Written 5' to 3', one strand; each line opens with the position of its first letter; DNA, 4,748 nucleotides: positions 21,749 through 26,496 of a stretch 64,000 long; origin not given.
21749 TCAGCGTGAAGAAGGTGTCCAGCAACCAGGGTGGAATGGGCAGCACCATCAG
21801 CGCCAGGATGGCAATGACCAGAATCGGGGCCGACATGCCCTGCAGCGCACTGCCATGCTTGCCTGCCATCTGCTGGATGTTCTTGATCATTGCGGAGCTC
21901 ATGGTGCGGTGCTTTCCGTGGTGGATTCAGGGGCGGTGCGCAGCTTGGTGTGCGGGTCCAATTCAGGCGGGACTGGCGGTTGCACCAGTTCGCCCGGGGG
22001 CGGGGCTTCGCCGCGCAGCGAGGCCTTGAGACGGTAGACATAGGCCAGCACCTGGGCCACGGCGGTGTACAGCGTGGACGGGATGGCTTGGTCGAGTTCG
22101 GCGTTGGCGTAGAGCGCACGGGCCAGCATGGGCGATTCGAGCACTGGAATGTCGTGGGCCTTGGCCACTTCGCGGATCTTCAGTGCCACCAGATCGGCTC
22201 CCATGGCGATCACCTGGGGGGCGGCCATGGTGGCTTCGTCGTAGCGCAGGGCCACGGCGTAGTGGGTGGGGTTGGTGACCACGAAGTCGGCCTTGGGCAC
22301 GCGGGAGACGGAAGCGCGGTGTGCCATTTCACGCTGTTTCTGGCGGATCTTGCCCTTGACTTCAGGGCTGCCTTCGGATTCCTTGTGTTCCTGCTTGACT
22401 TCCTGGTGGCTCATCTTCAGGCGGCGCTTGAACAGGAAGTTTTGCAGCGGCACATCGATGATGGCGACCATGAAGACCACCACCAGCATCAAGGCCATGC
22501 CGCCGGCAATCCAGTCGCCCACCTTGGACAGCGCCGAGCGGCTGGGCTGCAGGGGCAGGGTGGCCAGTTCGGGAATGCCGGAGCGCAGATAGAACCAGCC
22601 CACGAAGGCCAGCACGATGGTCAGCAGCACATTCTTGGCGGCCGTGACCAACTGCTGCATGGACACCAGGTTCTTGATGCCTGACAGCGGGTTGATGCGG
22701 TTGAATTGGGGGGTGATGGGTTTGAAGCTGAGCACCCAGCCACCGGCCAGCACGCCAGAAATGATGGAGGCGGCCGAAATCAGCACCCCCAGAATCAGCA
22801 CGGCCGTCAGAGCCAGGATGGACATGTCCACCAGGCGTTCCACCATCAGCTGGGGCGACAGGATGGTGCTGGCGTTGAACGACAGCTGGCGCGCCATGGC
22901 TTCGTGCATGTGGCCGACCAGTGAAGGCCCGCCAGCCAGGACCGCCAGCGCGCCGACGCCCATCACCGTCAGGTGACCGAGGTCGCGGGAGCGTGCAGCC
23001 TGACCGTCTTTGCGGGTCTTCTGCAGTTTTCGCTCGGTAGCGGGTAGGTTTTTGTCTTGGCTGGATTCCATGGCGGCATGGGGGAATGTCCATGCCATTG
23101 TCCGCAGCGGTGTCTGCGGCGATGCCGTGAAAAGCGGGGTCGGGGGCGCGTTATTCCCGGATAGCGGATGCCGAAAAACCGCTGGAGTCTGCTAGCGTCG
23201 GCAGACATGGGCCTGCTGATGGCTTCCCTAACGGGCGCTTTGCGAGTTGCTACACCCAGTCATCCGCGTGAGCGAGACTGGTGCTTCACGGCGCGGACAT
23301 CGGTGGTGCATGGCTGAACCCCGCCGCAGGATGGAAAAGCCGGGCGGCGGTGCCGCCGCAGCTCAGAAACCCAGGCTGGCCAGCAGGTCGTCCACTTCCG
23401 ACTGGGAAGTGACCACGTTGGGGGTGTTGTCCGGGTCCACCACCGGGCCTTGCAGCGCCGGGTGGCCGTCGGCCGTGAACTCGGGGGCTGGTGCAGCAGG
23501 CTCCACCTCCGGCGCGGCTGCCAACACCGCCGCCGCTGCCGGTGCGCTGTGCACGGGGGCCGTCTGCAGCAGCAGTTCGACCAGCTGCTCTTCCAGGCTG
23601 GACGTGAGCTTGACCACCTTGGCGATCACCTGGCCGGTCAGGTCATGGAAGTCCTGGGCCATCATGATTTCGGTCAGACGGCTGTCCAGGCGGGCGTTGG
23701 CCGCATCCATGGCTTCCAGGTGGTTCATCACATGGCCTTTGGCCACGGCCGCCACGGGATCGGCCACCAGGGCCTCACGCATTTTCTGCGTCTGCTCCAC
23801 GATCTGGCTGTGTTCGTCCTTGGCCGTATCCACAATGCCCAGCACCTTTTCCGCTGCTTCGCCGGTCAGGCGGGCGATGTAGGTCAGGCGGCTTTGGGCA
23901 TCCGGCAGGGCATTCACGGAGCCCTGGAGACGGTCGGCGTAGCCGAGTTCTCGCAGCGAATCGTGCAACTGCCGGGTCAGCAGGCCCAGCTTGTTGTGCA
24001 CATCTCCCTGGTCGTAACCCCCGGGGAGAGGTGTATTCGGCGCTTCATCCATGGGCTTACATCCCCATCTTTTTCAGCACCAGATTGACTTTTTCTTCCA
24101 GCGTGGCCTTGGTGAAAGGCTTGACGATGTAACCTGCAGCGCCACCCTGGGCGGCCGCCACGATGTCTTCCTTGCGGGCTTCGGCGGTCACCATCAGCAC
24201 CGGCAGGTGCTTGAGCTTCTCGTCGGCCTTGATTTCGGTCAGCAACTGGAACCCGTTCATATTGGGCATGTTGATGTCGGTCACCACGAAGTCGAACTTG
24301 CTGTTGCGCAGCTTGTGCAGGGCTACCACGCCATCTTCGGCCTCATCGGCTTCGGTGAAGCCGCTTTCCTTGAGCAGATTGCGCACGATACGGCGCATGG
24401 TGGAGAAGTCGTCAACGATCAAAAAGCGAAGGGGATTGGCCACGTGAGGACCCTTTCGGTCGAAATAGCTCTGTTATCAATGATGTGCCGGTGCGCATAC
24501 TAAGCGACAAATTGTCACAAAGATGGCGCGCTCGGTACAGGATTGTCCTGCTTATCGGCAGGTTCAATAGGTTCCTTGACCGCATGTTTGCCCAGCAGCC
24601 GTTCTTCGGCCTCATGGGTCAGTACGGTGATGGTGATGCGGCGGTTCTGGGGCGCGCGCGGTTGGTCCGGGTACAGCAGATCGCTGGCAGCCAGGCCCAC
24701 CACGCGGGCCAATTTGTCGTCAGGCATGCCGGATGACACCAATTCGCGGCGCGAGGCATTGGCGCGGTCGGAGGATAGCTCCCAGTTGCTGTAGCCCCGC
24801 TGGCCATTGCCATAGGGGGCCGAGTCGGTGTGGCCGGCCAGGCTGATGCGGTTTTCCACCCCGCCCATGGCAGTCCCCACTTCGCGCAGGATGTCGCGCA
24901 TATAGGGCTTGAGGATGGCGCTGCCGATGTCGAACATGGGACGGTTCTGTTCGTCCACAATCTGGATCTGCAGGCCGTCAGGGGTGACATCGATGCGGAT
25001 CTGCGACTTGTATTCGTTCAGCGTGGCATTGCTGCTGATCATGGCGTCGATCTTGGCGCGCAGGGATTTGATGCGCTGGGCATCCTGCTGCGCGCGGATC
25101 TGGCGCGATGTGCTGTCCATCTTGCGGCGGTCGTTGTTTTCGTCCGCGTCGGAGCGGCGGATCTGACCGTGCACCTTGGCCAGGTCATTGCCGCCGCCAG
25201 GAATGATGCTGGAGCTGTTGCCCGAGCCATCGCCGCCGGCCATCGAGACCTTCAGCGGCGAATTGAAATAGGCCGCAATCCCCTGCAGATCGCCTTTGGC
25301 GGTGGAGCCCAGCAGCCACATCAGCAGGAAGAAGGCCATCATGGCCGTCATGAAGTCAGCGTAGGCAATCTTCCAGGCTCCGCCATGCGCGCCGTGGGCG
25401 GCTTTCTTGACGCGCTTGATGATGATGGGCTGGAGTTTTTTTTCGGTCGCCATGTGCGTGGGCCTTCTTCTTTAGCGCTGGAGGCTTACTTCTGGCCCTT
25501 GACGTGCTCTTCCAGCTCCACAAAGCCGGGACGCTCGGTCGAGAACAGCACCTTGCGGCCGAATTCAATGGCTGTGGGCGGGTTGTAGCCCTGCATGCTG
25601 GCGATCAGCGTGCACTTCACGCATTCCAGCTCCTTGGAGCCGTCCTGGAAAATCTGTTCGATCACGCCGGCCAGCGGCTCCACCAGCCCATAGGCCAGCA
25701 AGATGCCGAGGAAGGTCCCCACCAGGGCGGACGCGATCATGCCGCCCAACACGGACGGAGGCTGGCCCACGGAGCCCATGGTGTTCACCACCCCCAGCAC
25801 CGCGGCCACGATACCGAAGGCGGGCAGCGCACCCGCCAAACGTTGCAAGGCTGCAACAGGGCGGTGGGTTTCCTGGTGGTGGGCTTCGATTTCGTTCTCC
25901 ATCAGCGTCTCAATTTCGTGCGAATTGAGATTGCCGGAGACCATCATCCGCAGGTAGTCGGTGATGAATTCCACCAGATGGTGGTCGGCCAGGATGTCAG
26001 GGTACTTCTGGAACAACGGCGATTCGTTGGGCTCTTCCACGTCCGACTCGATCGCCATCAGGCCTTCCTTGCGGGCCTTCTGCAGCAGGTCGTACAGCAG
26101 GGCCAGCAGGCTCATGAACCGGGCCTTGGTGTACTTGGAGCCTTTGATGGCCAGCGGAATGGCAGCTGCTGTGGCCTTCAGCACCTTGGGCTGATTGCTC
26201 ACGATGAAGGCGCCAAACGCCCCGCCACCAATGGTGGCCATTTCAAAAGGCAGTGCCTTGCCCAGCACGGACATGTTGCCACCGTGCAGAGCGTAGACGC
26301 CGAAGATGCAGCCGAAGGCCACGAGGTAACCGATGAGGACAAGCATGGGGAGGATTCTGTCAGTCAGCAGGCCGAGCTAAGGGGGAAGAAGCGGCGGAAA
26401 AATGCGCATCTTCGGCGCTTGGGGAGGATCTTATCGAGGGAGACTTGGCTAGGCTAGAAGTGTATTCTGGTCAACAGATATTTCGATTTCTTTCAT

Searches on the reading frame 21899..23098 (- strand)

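Call 4: search_protein_families(library=ncbifam, proteins=[window:21899-23098:-])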
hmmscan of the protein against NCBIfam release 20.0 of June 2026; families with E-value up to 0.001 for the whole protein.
window:21899-23098:- (399 aa): 9 families
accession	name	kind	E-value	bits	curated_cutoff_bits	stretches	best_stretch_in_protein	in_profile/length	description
TIGR00328.1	flhB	equivalog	1e-108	363.6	349.25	1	17-359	4-346/348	flagellar biosynthesis protein FlhB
TIGR01404.2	FlhB_rel_III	equivalog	3.1e-90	303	358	1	15-356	1-340/341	type III secretion system export apparatus subunit SctU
NF009411.0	PRK12772.1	equivalog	4.6e-88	296.1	739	1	9-358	258-607/610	fused FliR family export protein/FlhB family type III secretion system protein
NF009117.0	PRK12468.1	equivalog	8.4e-78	261.8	712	1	9-388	2-381/386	flagellar biosynthesis protein FlhB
NF009364.0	PRK12721.1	equivalog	5e-62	210.1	381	1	15-357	3-343/352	EscU/YscU/HrcU family type III secretion system export apparatus switch protein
NF004950.0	PRK06298.1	equivalog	3.3e-49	167.9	434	1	16-360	4-347/360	type III secretion system protein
NF006017.0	PRK08156.1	equivalog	2.5e-42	145.4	394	1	16-360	4-341/367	EscU/YscU/HrcU family type III secretion system export apparatus switch protein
NF009412.0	PRK12773.1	equivalog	2.1e-34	118.7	886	1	15-354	302-642/649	flagellar biosynthesis protein FlhB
TIGR00789.1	flhB_rel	hypoth_equivalog_domain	3.7e-19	68.7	117.35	1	279-358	3-81/84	FlhB-like flagellar biosynthesis protein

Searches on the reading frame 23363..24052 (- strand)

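Call 4: search_protein_families(library=ncbifam, proteins=[window:23363-24052:-])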
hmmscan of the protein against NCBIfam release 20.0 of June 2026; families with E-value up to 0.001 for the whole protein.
window:23363-24052:- (229 aa): 1 family
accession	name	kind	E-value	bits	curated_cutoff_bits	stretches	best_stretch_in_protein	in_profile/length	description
NF008368.0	PRK11166.1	equivalog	1.6e-47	162.1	257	1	14-229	15-217/217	protein phosphatase CheZ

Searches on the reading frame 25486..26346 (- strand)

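Call 4: search_protein_families(library=ncbifam, proteins=[window:25486-26346:-])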
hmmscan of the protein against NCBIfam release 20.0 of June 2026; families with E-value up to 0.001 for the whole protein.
window:25486-26346:- (286 aa): 7 families
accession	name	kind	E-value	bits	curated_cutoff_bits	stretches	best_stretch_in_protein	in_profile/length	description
TIGR03818.1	MotA1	equivalog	1.5e-115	385.2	303.8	1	1-283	1-281/282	flagellar motor stator protein MotA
NF006583.0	PRK09109.1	equivalog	1.2e-22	80.2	237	1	2-257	4-235/246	flagellar motor protein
NF005997.1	PRK08124.1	equivalog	1.3e-20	73.5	340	1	3-252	5-231/259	flagellar motor stator protein MotA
NF005383.1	PRK06926.1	equivalog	3.4e-14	52.5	394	1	36-231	41-214/271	flagellar motor protein MotP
NF006284.1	PRK08456.1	equivalog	9.4e-13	47.9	380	1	47-256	47-234/252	flagellar motor stator protein MotA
NF006527.0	PRK08990.1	equivalog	3.4e-12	46.2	341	1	3-262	5-237/254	flagellar motor protein PomA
NF005237.0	PRK06743.1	equivalog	5.7e-10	38.9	373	1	5-231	24-229/277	flagellar motor protein MotP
